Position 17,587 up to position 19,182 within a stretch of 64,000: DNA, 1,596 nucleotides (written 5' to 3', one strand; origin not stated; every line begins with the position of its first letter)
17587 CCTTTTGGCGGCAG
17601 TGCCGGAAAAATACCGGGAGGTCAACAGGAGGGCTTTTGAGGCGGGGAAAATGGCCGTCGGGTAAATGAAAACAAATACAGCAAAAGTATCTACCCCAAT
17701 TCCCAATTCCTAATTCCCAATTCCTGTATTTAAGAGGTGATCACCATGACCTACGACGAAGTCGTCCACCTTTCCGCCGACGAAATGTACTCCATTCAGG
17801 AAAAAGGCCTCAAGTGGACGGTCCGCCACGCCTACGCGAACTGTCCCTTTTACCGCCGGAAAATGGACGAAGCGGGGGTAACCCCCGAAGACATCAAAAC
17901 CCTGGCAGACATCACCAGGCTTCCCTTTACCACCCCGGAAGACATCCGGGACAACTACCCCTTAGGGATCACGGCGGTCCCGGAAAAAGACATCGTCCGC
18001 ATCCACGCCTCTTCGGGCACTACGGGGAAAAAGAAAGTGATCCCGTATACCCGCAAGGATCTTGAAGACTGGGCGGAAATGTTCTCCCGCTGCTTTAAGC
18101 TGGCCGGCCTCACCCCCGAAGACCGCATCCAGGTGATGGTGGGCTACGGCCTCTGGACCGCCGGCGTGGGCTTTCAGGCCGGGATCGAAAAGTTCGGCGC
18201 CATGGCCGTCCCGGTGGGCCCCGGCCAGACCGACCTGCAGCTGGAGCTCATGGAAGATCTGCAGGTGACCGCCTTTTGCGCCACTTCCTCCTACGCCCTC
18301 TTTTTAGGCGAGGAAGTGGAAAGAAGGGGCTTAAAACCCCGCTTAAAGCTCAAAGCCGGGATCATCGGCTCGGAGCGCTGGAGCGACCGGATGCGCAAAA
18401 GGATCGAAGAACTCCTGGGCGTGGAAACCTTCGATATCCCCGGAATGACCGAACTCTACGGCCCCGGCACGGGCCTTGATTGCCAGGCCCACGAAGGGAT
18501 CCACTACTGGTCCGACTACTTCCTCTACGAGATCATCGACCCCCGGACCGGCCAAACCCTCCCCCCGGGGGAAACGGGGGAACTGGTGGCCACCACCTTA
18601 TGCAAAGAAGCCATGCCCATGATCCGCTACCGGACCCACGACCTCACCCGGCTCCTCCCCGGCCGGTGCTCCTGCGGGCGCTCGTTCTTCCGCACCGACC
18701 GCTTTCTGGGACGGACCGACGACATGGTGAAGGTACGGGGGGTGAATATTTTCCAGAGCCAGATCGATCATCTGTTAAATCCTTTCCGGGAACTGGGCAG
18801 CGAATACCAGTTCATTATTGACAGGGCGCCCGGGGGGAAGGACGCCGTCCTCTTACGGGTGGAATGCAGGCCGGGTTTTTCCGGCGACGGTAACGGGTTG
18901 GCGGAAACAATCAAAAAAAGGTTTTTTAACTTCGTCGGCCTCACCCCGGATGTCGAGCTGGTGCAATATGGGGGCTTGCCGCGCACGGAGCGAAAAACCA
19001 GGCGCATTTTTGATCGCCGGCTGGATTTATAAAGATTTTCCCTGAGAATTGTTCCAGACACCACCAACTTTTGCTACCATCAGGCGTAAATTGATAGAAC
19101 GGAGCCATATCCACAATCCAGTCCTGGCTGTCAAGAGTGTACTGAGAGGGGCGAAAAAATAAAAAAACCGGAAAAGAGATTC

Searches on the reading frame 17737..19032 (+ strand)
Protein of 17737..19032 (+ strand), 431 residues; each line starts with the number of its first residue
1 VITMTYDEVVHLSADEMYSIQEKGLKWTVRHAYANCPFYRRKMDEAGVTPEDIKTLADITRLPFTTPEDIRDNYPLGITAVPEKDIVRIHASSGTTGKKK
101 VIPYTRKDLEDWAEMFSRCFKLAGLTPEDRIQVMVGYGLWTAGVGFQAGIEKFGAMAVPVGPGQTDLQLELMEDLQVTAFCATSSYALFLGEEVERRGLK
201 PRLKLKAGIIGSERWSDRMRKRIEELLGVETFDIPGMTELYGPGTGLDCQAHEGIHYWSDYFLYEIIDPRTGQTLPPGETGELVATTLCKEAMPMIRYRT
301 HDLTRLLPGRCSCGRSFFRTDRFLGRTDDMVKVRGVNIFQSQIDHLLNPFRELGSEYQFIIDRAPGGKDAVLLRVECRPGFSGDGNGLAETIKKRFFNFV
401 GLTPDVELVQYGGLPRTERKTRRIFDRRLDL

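Call 10: search_protein_families(library=pfam, proteins=[window:17737-19032:+])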
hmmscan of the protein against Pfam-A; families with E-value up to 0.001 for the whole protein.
window:17737-19032:+ (431 aa): 3 families
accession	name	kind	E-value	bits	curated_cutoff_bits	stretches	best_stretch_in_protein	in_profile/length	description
PF14535.12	AMP-binding_C_2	-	2.2e-20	73.2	25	1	335-428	1-96/96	AMP-binding enzyme C-terminal domain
PF00501.34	AMP-binding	-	1.8e-12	47.2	29.9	1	56-285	127-374/384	AMP-binding enzyme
PF03321.19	GH3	-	6.2e-05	22.8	23.6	1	84-117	77-111/304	GH3 family N-terminal domain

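Call 11: find_homologous_proteins(query=window:17746-19029:+, max_evalue=1e-30)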
Query window:17746-19029:+ (428 aa): 8000 proteins with E <= 1e-30 among 8000 candidates; the best 120 are listed.
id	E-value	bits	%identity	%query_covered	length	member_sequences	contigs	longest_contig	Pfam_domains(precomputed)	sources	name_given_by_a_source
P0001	2.4e-295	997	100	100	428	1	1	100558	PF00501.35,PF14535.13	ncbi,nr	ncbi:MAG: phenylacetate--CoA ligase [Armatimonadetes bacterium]|nr:phenylacetate--CoA ligase [Armati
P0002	4.9e-246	835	83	100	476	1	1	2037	PF00501.35,PF14535.13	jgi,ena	-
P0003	2.3e-241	819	79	100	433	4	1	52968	PF00501.35,PF14535.13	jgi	jgi:phenylacetate-CoA ligase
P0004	2.5e-240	816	81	100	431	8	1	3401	PF00501.35,PF14535.13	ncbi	ncbi:MAG: phenylacetate--CoA ligase family protein [Desulfotomaculales bacterium]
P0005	3.7e-236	802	82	97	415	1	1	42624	PF00501.35,PF14535.13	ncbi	ncbi:MAG: phenylacetate--CoA ligase [Bacillota bacterium]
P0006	2.8e-215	733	74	100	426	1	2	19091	PF00501.35,PF14535.13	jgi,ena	-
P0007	2.5e-213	727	74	100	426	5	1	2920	PF00501.35,PF14535.13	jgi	-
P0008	6.1e-213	726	73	100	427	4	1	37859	PF00501.35,PF14535.13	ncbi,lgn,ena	-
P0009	3.3e-198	677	68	99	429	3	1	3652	PF00501.35,PF14535.13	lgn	-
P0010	3.2e-191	654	67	97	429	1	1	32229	PF00501.35,PF14535.13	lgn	-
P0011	3.0e-190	651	66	97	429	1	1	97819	PF00501.35,PF14535.13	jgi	jgi:phenylacetate-CoA ligase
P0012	1.1e-183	629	62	99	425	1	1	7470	PF00501.35,PF14535.13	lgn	-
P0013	9.6e-183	626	62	99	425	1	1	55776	PF00501.35,PF14535.13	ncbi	-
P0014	1.7e-181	622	63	97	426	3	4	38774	PF00501.35,PF14535.13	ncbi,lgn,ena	-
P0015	3.2e-181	621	62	99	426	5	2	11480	PF00501.35,PF14535.13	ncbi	-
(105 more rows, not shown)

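Call 12: find_encoding_contigs(protein=P0003, flank=10000, max_places=2)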
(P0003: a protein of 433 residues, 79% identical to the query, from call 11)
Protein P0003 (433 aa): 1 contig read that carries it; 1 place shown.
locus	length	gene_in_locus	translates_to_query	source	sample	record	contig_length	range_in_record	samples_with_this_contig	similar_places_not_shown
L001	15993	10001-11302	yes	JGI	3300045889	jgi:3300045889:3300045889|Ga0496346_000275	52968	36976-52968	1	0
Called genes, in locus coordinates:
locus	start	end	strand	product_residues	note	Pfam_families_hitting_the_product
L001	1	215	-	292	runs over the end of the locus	PF01790:LGT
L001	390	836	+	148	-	PF02559:CarD_TRCF_RID, PF21095:CarD_C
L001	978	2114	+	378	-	PF27675:YCF81_N, PF01850:PIN (weak), PF01938:TRAM (weak)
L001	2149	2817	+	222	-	PF01128:IspD, PF02348:CTP_transf_3 (weak), PF12804:NTP_transf_3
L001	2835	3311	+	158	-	PF02542:YgbB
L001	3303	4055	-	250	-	PF02146:SIR2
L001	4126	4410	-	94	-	PF00578:AhpC-TSA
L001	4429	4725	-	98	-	-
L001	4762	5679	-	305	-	PF13187:Fer4_9 (faint), PF12838:Fer4_7 (faint), PF00037:Fer4 (faint), PF12801:Fer4_5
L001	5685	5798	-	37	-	-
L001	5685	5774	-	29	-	-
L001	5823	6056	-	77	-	PF09413:DUF2007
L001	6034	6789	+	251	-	PF01966:HD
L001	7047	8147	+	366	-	PF03480:DctP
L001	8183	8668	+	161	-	PF04290:DctQ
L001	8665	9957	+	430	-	PF06808:DctM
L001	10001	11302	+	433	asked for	PF00501:AMP-binding, PF14535:AMP-binding_C_2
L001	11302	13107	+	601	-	PF01855:POR_N, PF12837:Fer4_6 (faint), PF02775:TPP_enzyme_C, PF00037:Fer4 (faint)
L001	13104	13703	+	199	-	PF01558:POR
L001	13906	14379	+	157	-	PF22381:Staph_reg_Sar_Rot (weak), PF01047:MarR, PF12802:MarR_2, PF13463:HTH_27 (weak)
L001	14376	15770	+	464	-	PF00083:Sugar_tr, PF07690:MFS_1, PF05977:MFS_3 (weak), PF07690:MFS_1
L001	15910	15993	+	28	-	?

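Call 13: find_encoding_contigs(protein=P0005, flank=10000, max_places=2)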
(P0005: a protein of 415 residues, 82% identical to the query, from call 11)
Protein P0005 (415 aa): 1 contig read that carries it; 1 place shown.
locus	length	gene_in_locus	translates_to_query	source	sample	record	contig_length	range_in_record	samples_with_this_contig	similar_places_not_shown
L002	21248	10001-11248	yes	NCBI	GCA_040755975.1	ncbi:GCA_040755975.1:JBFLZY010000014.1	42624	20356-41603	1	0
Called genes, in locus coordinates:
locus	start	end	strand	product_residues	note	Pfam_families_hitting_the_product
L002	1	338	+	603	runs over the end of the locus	PF00724:Oxidored_FMN, PF07992:Pyr_redox_2 (weak), PF00070:Pyr_redox (weak), PF00890:FAD_binding_2 (weak), PF03486:HI0933_like (weak), PF07992:Pyr_redox_2, PF12831:FAD_oxidored, PF13450:NAD_binding_8, +7 more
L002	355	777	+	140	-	-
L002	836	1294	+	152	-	PF01575:MaoC_dehydratas, PF13452:FAS1_DH_region (weak)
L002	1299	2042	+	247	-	PF00106:adh_short, PF08659:KR, PF13561:adh_short_C2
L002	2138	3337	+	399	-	PF02515:CoA_transf_3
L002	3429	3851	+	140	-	PF02310:B12-binding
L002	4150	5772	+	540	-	PF01642:MM_CoA_mutase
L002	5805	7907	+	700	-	PF05378:Hydant_A_N, PF01968:Hydantoinase_A, PF19278:Hydant_A_C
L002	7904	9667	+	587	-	PF02538:Hydantoinase_B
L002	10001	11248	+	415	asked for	PF00501:AMP-binding, PF14535:AMP-binding_C_2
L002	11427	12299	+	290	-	PF00941:FAD_binding_5, PF03450:CO_deh_flav_C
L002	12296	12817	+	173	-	PF00111:Fer2, PF13085:Fer2_3 (weak), PF01799:Fer2_2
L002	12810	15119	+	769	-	PF01315:Ald_Xan_dh_C, PF02738:MoCoBD_1, PF20256:MoCoBD_2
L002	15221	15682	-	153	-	-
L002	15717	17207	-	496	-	PF00474:SSF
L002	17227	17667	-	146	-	-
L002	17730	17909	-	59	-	-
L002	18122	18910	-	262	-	PF00106:adh_short, PF13561:adh_short_C2, PF23441:SDR (weak)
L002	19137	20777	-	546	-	PF00501:AMP-binding, PF13193:AMP-binding_C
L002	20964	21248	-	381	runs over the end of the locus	PF00158:Sigma54_activat, PF14532:Sigma54_activ_2, PF00004:AAA (weak), PF07724:AAA_2 (weak), PF07728:AAA_5, PF25601:AAA_lid_14, PF02954:HTH_8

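Call 32: find_encoding_contigs(protein=P0002, flank=10000, max_places=2)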
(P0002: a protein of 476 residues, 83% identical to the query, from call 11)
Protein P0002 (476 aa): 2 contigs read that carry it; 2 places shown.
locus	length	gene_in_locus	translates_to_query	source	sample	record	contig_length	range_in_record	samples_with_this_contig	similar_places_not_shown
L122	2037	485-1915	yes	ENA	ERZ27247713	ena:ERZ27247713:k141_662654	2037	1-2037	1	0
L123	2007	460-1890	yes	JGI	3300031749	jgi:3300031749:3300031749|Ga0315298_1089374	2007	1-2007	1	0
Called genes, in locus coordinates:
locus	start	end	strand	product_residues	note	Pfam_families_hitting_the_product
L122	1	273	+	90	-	?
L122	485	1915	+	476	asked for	PF00501:AMP-binding, PF14535:AMP-binding_C_2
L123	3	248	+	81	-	?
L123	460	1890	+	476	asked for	PF00501:AMP-binding, PF14535:AMP-binding_C_2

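Call 33: find_encoding_contigs(protein=P0004, flank=10000, max_places=2)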
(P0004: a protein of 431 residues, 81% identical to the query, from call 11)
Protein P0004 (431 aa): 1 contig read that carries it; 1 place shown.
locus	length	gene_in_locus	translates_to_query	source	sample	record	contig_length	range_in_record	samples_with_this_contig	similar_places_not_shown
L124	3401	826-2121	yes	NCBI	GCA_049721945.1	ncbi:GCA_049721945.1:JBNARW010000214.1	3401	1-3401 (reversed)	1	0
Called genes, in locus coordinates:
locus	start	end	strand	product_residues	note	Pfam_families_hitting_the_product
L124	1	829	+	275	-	PF02538:Hydantoinase_B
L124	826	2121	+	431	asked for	PF00501:AMP-binding, PF14535:AMP-binding_C_2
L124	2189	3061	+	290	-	PF00941:FAD_binding_5, PF03450:CO_deh_flav_C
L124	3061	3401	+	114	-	PF00111:Fer2, PF13085:Fer2_3 (weak), PF01799:Fer2_2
